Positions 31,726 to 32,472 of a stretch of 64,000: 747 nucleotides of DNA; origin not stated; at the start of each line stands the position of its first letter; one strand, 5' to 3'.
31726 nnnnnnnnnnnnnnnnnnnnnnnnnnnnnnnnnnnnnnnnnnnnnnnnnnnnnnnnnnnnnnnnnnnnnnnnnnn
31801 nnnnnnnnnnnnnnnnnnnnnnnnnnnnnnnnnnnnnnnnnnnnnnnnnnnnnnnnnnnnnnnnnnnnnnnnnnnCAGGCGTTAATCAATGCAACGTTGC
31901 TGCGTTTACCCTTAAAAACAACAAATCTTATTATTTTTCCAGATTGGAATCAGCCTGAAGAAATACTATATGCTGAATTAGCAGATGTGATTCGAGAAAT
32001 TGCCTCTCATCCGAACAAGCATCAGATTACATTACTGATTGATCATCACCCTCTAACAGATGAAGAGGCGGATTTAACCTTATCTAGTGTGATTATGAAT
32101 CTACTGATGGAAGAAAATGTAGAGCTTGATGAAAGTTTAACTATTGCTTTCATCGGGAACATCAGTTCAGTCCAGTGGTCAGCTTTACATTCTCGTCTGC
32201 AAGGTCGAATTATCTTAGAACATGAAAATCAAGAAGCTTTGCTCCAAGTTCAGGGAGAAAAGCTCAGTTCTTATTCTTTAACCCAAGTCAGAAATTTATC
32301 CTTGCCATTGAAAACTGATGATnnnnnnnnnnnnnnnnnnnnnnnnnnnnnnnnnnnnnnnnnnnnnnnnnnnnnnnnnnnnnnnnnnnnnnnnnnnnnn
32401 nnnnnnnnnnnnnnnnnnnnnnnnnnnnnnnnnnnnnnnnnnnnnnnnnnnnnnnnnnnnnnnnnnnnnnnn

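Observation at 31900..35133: Shared ~150-aa C-terminal domain on two different sugar-modifying proteins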

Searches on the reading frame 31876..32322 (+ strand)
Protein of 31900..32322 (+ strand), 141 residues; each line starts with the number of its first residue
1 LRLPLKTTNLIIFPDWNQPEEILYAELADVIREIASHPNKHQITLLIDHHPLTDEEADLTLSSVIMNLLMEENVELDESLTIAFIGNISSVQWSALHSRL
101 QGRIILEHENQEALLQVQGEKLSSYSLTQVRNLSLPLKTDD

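Call 11: search_protein_families(library=pfam, proteins=[window:31900-32322:+], max_evalue=10)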
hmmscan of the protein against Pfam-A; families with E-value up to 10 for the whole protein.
seq(141 aa): 0 families

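Call 12: search_protein_families(library=ncbifam, proteins=[window:31900-32322:+], max_evalue=10)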
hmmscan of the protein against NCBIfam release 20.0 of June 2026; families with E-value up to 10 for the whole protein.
seq(141 aa): 0 families

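Call 13: find_homologous_proteins(query=window:31900-32322:+, max_evalue=0.001)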
Query seq(141 aa) (141 aa): 12 proteins with E <= 0.001 among 42 candidates.
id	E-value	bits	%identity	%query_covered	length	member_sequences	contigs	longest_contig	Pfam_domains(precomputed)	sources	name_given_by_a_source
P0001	1.7e-32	130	52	94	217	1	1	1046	-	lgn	-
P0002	8.0e-32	128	50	91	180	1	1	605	-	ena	-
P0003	1.7e-31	127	54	86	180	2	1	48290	-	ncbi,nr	ncbi:MAG: hypothetical protein MK289_13675, partial [Trichodesmium sp. ALOHA_ZT_67]|nr:hypothetical 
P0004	3.9e-31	126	52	88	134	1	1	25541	-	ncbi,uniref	ncbi:hypothetical protein [Anabaena sp. CCY 9402-a]|uniref:hypothetical protein n=1 Tax=Anabaena sp.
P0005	3.1e-30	123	49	97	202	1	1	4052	-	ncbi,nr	ncbi:MAG: methyltransferase type 11, partial [Trichodesmium sp. St18_bin1]|nr:methyltransferase type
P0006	4.2e-30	123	51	89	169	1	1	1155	-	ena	-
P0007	1.3e-29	121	46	99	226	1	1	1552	-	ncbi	-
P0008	5.5e-29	119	54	81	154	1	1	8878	-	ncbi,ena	-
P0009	1.7e-25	108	40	89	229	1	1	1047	PF13844.13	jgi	jgi:hypothetical protein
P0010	7.1e-23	99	60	61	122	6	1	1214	-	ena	-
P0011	2.7e-21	94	63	57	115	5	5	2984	-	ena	-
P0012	1.2e-10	60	51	52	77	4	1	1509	-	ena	-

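Call 17: search_solved_structures(query=A1, max_evalue=10)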
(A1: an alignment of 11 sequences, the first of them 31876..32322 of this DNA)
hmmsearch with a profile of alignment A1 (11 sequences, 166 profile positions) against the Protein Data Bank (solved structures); distinct sequences matched with E-value up to 10: 1.
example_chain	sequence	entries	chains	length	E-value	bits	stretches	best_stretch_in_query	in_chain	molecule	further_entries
2e66_A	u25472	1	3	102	0.6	13.1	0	37-62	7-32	Divalent-cation tolerance protein cutA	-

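Call 24: search_protein_representatives(alignment_id=A1)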
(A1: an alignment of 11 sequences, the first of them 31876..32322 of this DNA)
Query: 11 sequences, 166 profile positions. Proteins with E-value up to 0.001 (for the whole library): 552; up to 1e-10: 468; up to 1e-30: 262. The best 150 are listed.
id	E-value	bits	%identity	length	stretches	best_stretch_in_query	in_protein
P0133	6.7e-113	390.3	-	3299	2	27-156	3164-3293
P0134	2.4e-108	375.5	-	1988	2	3-155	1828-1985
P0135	1.8e-106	369.4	-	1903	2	5-156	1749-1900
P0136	7.9e-90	315.3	-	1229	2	5-156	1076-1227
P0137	8.9e-87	305.4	-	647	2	3-160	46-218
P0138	7.9e-85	299.0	-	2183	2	26-156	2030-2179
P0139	7.4e-84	295.8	-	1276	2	23-150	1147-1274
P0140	2.6e-83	294.1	-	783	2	19-156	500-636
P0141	8.9e-75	266.3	-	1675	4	8-125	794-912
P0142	4.6e-64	231.5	-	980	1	4-158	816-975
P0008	1.6e-62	226.4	-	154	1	1-145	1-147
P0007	7.7e-62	224.2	-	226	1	3-163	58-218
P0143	7.1e-61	221.1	-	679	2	16-135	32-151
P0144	1.2e-60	220.4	-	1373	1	5-154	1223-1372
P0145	2.7e-60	219.2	-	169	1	5-158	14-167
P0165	2.4e-54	199.8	-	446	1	26-157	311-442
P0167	5.9e-54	198.6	-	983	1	22-160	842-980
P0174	1.0e-52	194.6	-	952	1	17-157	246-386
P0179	1.7e-51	190.6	-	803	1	19-156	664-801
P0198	1.8e-49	184.0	-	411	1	21-157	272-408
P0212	4.0e-48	179.6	-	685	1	21-160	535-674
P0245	1.0e-44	168.5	-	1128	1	26-157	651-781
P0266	3.6e-42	160.2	-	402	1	25-154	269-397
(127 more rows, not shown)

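Call 30: search_protein_families(library=pfam, alignment_id=A2, max_evalue=0.00001)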
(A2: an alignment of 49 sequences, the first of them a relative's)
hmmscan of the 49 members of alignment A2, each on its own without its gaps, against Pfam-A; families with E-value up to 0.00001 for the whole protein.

A. member 1, P0176 (927 aa): 1 family
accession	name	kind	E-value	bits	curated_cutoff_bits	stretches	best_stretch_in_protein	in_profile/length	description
PF07388.17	A-2_8-polyST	-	2e-25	90.5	23.3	1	94-327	83-313/316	Alpha-2,8-polysialyltransferase (POLYST)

B. families by the number of members that match (of 49 scanned): 42 families (the first 25 are shown)
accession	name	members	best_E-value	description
PF00535.33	Glycos_transf_2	20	3.3e-69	Glycosyl transferase family 2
PF00534.26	Glycos_transf_1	20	2.7e-54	Glycosyl transferases group 1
PF13692.12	Glyco_trans_1_4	20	4.1e-51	Glycosyl transferases group 1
PF13844.12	Glyco_transf_41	15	1.9e-32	Glycosyl transferase family 41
PF13641.12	Glyco_tranf_2_3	14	1.1e-27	Glycosyltransferase like family 2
PF10111.15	Glyco_tranf_2_2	13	9.1e-26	Glycosyltransferase like family 2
PF13439.12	Glyco_transf_4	12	7.1e-18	Glycosyltransferase Family 4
PF13524.12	Glyco_trans_1_2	10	2.5e-31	Glycosyl transferase-like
PF05050.19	Methyltransf_21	8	5.6e-38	Methyltransferase FkbM domain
PF13489.12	Methyltransf_23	7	3.6e-23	Methyltransferase domain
PF13578.12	Methyltransf_24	5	5.5e-23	Methyltransferase domain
PF20706.3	GT4-conflict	5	4.8e-19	Family 4 Glycosyltransferase in conflict systems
PF08242.18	Methyltransf_12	3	4.3e-15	Methyltransferase domain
PF08241.18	Methyltransf_11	3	9.4e-15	Methyltransferase domain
PF13847.12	Methyltransf_31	2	2.4e-15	Methyltransferase domain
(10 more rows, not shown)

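Call 31: search_protein_families(library=pfam, alignment_id=A3, max_evalue=0.00001)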
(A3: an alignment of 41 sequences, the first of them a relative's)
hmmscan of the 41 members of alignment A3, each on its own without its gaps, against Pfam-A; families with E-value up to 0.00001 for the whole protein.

A. member 1, P0133 (3299 aa): 8 families
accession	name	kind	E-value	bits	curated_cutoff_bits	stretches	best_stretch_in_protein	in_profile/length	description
PF00535.33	Glycos_transf_2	-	2.3e-54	184.3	23.3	2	1726-1839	2-119/168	Glycosyl transferase family 2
PF05050.19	Methyltransf_21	-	7.9e-40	137.2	22.7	2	81-246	1-172/173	Methyltransferase FkbM domain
PF13524.12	Glyco_trans_1_2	-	1.3e-23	84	25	1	721-862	3-142/144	Glycosyl transferase-like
PF10111.15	Glyco_tranf_2_2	-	8.4e-22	78.4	27.3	2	1746-1927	22-221/276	Glycosyltransferase like family 2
PF00534.26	Glycos_transf_1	-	5.2e-15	55.8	26.4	1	1502-1665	3-171/172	Glycosyl transferases group 1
PF13641.12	Glyco_tranf_2_3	-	7.4e-14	52.8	27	1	1725-1890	4-172/230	Glycosyltransferase like family 2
PF00702.32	Hydrolase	-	7.6e-13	49.7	26.4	1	2169-2360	2-185/191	haloacid dehalogenase-like hydrolase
PF13692.12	Glyco_trans_1_4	-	7.4e-12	46.2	27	1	1515-1652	2-142/142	Glycosyl transferases group 1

B. families by the number of members that match (of 41 scanned): 45 families (the first 25 are shown)
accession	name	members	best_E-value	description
PF00534.26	Glycos_transf_1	21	1.5e-50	Glycosyl transferases group 1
PF13692.12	Glyco_trans_1_4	21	6.4e-49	Glycosyl transferases group 1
PF13844.12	Glyco_transf_41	18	3.3e-31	Glycosyl transferase family 41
PF00535.33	Glycos_transf_2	16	1.2e-66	Glycosyl transferase family 2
PF13641.12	Glyco_tranf_2_3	11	1.1e-23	Glycosyltransferase like family 2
PF13524.12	Glyco_trans_1_2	10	1.3e-23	Glycosyl transferase-like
PF10111.15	Glyco_tranf_2_2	9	2.8e-23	Glycosyltransferase like family 2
PF13578.12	Methyltransf_24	8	8.5e-23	Methyltransferase domain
PF20706.3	GT4-conflict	8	1.4e-15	Family 4 Glycosyltransferase in conflict systems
PF13439.12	Glyco_transf_4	7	8e-20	Glycosyltransferase Family 4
PF05050.19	Methyltransf_21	6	7.9e-40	Methyltransferase FkbM domain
PF07719.23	TPR_2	5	7.3e-29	Tetratricopeptide repeat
PF13489.12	Methyltransf_23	5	9.9e-27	Methyltransferase domain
PF14559.12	TPR_19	5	1.1e-14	Tetratricopeptide repeat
PF08241.18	Methyltransf_11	5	4e-14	Methyltransferase domain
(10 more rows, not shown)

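Call 37: find_homologous_proteins(query=A4, max_evalue=0.00001)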
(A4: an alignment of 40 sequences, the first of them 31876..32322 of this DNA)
Query A4 (40 sequences) (149 aa, profile of the alignment): 23 proteins with E <= 0.00001 among 1555 candidates.
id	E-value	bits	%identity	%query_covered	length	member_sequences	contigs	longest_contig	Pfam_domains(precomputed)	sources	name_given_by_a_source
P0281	8.7e-82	290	52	81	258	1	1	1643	-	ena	-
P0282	4.3e-51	190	56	86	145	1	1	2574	-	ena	-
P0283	2.9e-50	188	47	88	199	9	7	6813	-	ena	-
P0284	9.7e-50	186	59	94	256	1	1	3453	PF00534.27,PF13524.13,PF20706.4,PF13692.13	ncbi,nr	ncbi:MAG: glycosyltransferase, partial [Cyanobacteriota bacterium]|nr:glycosyltransferase [Cyanobact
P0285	2.3e-49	185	55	79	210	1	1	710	-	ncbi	-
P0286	1.7e-48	182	57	90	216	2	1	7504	PF00534.27,PF13524.13,PF13692.13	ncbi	-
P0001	1.8e-48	182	52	89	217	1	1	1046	-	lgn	-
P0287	1.9e-48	182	44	72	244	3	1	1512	-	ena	-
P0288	6.2e-48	180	55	81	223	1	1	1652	PF13524.13,PF13692.13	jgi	jgi:hypothetical protein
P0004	6.8e-48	180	52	83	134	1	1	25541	-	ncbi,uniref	ncbi:hypothetical protein [Anabaena sp. CCY 9402-a]|uniref:hypothetical protein n=1 Tax=Anabaena sp.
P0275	9.1e-47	176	42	80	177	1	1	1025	-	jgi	jgi:hypothetical protein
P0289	1.4e-46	176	52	85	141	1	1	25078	-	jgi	jgi:hypothetical protein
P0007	5.6e-46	174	46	94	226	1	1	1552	-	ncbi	-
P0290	8.3e-46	173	50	87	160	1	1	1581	-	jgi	jgi:hypothetical protein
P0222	3.0e-44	168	43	89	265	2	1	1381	PF00534.27,PF13524.13,PF13692.13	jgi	jgi:hypothetical protein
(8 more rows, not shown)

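Call 39: find_related_loci(query=A1, collection=genome_contigs, flank=6000)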
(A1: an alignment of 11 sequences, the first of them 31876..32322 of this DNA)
Query A1 (149 aa) in genome_contigs; peptide patterns used: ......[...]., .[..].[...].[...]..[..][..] (x = any residue, [..] = any of these).
397 stretches matched a pattern; 305 encode a relative of the query (tblastn E <= 1e-3); the best 80 are kept; 79 distinct loci.
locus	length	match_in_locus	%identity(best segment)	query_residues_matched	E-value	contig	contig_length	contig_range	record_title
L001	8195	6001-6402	63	2-135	2e-46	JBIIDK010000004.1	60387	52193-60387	MAG: Planktothrix sp. isolate ME2000-08-17pf_3300042335_group1_bin17 Rohwer_bin1249_scaffold_164_c1, whole genome shotgu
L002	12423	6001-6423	53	2-142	1e-45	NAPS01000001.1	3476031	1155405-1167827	Westiellopsis prolifica IICB1 scaffold_1, whole genome shotgun sequence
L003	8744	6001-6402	56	2-135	2e-45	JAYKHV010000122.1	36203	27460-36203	MAG: Lyngbya sp. isolate 280001 NODE_22719687, whole genome shotgun sequence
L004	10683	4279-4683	59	1-135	5e-45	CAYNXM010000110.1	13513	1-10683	MAG TPA_asm: uncultured Lyngbya sp. isolate binchicken_co372_111 genome assembly, contig: k141_4577231, whole genome sho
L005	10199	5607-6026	54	3-142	9e-45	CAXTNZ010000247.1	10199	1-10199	MAG TPA_asm: uncultured bacterium isolate public_SRR14722176_metawrap_bin.1 genome assembly, contig: public_SRR14722176_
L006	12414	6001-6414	55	2-139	2e-44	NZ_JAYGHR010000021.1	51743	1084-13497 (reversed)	Limnoraphis robusta BA-68 BA1 NODE_76_length_51743_cov_22.777937, whole genome shotgun sequence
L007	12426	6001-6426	53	2-140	3e-44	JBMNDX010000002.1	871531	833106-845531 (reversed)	MAG: Nostochopsis sp. isolate Haneayah contig2, whole genome shotgun sequence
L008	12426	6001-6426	53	2-140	6e-44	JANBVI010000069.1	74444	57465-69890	MAG: Fischerella sp. CENA71 Contig_69, whole genome shotgun sequence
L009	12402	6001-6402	54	2-135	8e-44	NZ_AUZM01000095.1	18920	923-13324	Lyngbya aestuarii BL J laest3.contig.94, whole genome shotgun sequence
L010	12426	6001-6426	51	2-140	8e-44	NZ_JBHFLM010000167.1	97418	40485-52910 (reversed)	Pelatocladus sp. BLCC-F211 bin3.fa-167, whole genome shotgun sequence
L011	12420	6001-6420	57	2-141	9e-44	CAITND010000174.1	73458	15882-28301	MAG: uncultured Oscillatoriales cyanobacterium isolate KTt_bin-1839 genome assembly, contig: bin-1839:174/277, whole gen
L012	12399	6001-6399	54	3-135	1e-43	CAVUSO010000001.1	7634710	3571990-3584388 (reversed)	MAG: uncultured cyanobacterium isolate MFD01689.bin.1.35 genome assembly, contig: contig_27210, whole genome shotgun seq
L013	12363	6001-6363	60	2-122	2e-43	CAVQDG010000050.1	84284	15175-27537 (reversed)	MAG: uncultured cyanobacterium isolate MFD02581.bin.2.179 genome assembly, contig: contig_30180, whole genome shotgun se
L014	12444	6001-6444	49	2-149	3e-43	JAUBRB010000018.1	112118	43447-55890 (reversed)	Microcoleus sp. POL10_C6 NODE_53_length_112118_cov_45.075133, whole genome shotgun sequence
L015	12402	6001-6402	54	2-135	8e-43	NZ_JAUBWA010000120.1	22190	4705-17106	Microcoleus sp. A003_D6 NODE_248_length_22190_cov_33.660109, whole genome shotgun sequence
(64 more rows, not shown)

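Call 43: predict_structure(alignment_id=A4)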
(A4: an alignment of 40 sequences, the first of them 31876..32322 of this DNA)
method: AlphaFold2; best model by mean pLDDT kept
length: 149 residues; sequences in the alignment: 40
mean_pLDDT: 91.3   pTM: 0.85
mean pLDDT of the five models: 91.3, 91.1, 90.6, 90.4, 89.3
residues with pLDDT >= 90: 121; 70-90: 16; 50-70: 7; < 50: 5
segments of 3 or more residues with pLDDT < 50: 1-5
pLDDT, mean of each block of 10 residues (from residue 1): 55 96 98 98 95 97 96 94 91 92 95 98 95 96 75
secondary structure, 60 per line:
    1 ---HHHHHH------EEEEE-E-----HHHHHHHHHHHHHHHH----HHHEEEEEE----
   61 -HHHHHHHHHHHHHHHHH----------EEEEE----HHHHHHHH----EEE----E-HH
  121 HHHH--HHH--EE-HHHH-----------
elements in order: H4-9 E16-20 H28-43 E51-56 H62-78 E89-93 H98-105 E110-112 H119-124 H135-138

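Call 58: fold_search(model_id=the predicted structure, library=pdb)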
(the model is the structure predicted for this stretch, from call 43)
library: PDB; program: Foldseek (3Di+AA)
matches with E <= 10: 1265; with E <= 0.001: 0
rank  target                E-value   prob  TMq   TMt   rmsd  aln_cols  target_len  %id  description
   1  3qhp_A                2.4e-03  1.00  0.41  0.39   4.4       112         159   12  Crystal structure of the catalytic domain of cholesterol-alpha-glucosyltransferase from Helicobacter pylori (released 2011-06-29)
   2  6ps8                  7.4e-03  0.97  0.37  0.14   5.8       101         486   15  XFEL MT1R structure by ligand exchange from agomelatine to 2-phenylmelatonin. (released 2019-11-13)
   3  8b6f_A0               8.4e-03  0.96  0.48  0.18   7.9       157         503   13  Cryo-EM structure of NADH:ubiquinone oxidoreductase (complex-I) from respiratory supercomplex of Tetrahymena thermoph (released 2023-03-29)
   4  1ydh_B                1.4e-02  0.80  0.39  0.33   9.0       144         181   10  X-ray structure of a lysine decarboxylase-like protein from arabidopsis thaliana gene at5g11950 (released 2005-01-11)
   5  4x7r_A                1.5e-02  0.96  0.44  0.16   5.3       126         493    7  Crystal structure of S. aureus TarM G117R mutant in complex with Fondaparinux, alpha-GlcNAc-glycerol and UDP (released 2015-02-25)
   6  4f97_A                1.7e-02  0.63  0.32  0.13   5.9       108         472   14  Crystal Structure of VldE, the pseudo-glycosyltransferase, in complex with GDP and validoxylamine A 7'-phosphate (released 2012-10-17)
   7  4f9f_A                1.8e-02  0.72  0.33  0.14   6.0       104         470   15  Crystal Structure of VldE, the pseudo-glycosyltransferase, in complex with GDP and Trehalose (released 2012-10-17)
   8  3t5t_A                2.4e-02  0.84  0.37  0.15   5.5       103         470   16  Vall from streptomyces hygroscopicus in apo form (released 2012-08-01)
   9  6tpn                  2.4e-02  0.66  0.34  0.13   6.8       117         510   15  Crystal structure of the Orexin-2 receptor in complex with HTL6641 at 2.61 A resolution (released 2020-01-01)
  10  4f9f_D                2.6e-02  0.72  0.35  0.14   5.7       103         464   16  Crystal Structure of VldE, the pseudo-glycosyltransferase, in complex with GDP and Trehalose (released 2012-10-17)
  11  6tpg                  2.7e-02  0.92  0.44  0.16   5.8       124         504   14  Crystal structure of the Orexin-2 receptor in complex with EMPA at 2.74 A resolution (released 2020-01-01)
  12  6oyc_A                2.9e-02  0.98  0.53  0.19   4.9       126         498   11  Glycosylation Associate Protein (Gap123) complex from Streptococcus agalactiae (released 2020-05-20)
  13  6sga_FM               2.9e-02  0.89  0.34  0.18   4.2       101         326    8  Body domain of the mt-SSU assemblosome from Trypanosoma brucei (released 2019-09-18)
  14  4jbe_B                3.1e-02  0.85  0.44  0.20   7.8       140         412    9  1.95 Angstrom Crystal Structure of Gamma-glutamyl phosphate Reductase from Saccharomonospora viridis. (released 2013-03-20)
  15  5vaf_B                3.3e-02  0.97  0.54  0.18   6.0       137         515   12  Crystal structure of accessory secretion protein 1 (released 2018-02-21)
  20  2bfw                  4.0e-02  0.91  0.45  0.37   5.0       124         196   13  Structure of the C domain of glycogen synthase from Pyrococcus abyssi (released 2005-11-28)
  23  3qhp_B                4.3e-02  0.82  0.33  0.32   4.8       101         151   11  Crystal structure of the catalytic domain of cholesterol-alpha-glucosyltransferase from Helicobacter pylori (released 2011-06-29)
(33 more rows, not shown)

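Call 63: find_encoding_contigs(protein=P0004, flank=6000, max_places=2)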
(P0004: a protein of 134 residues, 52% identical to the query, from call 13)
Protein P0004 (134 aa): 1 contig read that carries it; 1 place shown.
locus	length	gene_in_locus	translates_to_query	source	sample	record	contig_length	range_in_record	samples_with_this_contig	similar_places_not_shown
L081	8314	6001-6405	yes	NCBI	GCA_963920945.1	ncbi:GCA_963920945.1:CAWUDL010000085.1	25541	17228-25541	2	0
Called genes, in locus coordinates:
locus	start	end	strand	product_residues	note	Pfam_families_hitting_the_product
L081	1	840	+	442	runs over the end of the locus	PF00498:FHA, PF16697:Yop-YscD_cpl (faint), PF00069:Pkinase, PF01636:APH (faint), PF07714:PK_Tyr_Ser-Thr, PF03109:ABC1 (weak)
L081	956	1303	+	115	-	PF05635:23S_rRNA_IVP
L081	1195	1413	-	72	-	PF14217:DUF4327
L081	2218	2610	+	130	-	-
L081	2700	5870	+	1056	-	PF13489:Methyltransf_23, PF00534:Glycos_transf_1, PF13692:Glyco_trans_1_4, PF05050:Methyltransf_21 (weak)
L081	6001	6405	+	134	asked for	-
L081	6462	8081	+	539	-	PF13844:Glyco_transf_41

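Call 64: find_encoding_contigs(protein=P0289, flank=6000, max_places=2)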
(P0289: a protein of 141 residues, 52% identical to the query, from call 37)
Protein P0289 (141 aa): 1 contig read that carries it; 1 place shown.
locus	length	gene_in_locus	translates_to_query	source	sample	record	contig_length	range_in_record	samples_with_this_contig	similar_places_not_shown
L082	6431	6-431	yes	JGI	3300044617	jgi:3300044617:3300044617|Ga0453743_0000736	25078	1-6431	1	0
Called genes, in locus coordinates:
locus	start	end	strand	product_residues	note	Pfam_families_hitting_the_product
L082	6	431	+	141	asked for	-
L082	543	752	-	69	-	-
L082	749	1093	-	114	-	-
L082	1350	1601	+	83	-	PF22513:FitA-like_RHH (weak)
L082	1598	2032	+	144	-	PF01850:PIN, PF10130:PIN_2 (weak)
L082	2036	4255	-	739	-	PF13844:Glyco_transf_41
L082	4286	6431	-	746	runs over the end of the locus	PF13432:TPR_16 (faint), PF13844:Glyco_transf_41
